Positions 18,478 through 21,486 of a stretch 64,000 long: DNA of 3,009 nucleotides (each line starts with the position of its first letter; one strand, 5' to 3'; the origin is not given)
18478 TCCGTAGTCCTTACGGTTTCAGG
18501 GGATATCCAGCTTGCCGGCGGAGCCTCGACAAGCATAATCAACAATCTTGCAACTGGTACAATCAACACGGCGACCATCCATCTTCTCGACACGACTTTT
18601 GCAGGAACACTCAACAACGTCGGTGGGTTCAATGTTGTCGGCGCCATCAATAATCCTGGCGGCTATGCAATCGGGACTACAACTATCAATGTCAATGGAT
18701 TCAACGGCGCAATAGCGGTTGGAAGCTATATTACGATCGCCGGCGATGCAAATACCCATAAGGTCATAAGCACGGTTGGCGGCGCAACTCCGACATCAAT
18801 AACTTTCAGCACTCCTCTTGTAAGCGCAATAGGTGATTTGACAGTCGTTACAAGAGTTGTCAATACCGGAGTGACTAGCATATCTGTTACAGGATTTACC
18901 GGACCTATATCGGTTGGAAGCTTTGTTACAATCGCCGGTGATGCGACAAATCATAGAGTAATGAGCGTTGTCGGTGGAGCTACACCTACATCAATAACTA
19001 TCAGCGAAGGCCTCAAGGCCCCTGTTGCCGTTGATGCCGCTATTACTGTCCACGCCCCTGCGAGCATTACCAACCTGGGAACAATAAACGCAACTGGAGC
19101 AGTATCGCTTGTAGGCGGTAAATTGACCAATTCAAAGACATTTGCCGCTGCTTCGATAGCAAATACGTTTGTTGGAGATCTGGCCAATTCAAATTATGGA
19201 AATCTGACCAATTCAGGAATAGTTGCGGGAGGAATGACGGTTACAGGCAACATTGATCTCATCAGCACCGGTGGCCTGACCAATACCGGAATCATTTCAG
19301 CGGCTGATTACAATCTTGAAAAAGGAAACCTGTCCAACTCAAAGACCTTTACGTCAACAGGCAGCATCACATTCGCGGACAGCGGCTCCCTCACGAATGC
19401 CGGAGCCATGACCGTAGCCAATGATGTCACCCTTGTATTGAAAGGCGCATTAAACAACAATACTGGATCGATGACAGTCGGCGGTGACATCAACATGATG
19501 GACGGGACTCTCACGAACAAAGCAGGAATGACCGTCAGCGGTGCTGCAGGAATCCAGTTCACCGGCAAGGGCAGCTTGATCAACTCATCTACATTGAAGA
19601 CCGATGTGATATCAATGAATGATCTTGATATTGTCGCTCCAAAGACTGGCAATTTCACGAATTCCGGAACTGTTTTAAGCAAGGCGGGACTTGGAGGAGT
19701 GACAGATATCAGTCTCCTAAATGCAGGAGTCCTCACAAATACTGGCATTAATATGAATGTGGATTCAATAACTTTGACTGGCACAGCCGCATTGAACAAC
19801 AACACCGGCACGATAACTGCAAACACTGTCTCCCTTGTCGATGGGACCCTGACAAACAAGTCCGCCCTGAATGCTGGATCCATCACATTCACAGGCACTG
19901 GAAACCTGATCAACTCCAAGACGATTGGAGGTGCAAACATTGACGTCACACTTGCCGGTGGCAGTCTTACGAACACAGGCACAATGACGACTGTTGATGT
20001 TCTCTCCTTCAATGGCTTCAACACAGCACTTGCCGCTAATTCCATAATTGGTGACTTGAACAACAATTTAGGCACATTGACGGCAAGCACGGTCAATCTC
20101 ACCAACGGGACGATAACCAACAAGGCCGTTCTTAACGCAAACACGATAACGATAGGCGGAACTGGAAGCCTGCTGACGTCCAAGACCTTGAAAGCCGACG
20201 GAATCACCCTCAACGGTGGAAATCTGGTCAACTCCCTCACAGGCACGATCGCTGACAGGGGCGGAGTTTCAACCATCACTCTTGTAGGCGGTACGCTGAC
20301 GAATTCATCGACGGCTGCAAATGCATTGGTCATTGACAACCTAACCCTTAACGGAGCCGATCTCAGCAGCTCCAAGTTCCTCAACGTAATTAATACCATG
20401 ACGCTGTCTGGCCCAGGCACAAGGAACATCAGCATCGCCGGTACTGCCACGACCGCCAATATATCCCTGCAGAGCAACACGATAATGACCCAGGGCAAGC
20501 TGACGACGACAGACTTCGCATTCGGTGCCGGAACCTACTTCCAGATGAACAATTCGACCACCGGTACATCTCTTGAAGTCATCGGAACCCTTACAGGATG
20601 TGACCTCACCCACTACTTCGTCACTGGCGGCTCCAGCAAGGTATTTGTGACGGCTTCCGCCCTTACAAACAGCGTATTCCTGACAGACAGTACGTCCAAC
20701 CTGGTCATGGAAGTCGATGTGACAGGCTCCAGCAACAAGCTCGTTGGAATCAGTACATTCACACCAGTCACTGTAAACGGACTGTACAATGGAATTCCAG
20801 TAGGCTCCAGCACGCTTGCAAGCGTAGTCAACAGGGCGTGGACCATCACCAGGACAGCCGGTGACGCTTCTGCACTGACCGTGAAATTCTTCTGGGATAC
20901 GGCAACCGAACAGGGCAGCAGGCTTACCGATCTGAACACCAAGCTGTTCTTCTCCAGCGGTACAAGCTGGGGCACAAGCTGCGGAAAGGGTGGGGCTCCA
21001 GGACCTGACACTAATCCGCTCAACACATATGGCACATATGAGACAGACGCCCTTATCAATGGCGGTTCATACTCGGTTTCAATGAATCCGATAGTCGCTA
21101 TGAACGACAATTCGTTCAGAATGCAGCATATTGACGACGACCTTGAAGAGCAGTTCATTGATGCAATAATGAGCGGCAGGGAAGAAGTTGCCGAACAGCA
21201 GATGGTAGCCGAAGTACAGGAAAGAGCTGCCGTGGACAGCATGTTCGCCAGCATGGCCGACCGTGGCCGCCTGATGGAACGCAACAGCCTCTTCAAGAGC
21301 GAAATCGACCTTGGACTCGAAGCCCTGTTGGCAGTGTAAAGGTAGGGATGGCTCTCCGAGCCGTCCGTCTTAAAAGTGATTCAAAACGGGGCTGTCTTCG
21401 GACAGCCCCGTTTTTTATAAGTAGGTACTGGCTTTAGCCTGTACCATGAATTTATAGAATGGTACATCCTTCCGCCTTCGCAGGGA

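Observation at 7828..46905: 39-kb co-directional block of six giant extracellular-protein genes (about 12,600 codons)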

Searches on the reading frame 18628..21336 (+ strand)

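Call 89: search_protein_families(library=pfam, proteins=[window:18628-21336:+], max_evalue=1)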
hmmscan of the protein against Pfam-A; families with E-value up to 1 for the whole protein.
window:18628-21336:+ (903 aa): 1 family
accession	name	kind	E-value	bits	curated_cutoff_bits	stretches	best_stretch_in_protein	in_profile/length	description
PF11558.13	HET-s_218-289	-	0.17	12.3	32.2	1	675-707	29-61/65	Het-s 218-289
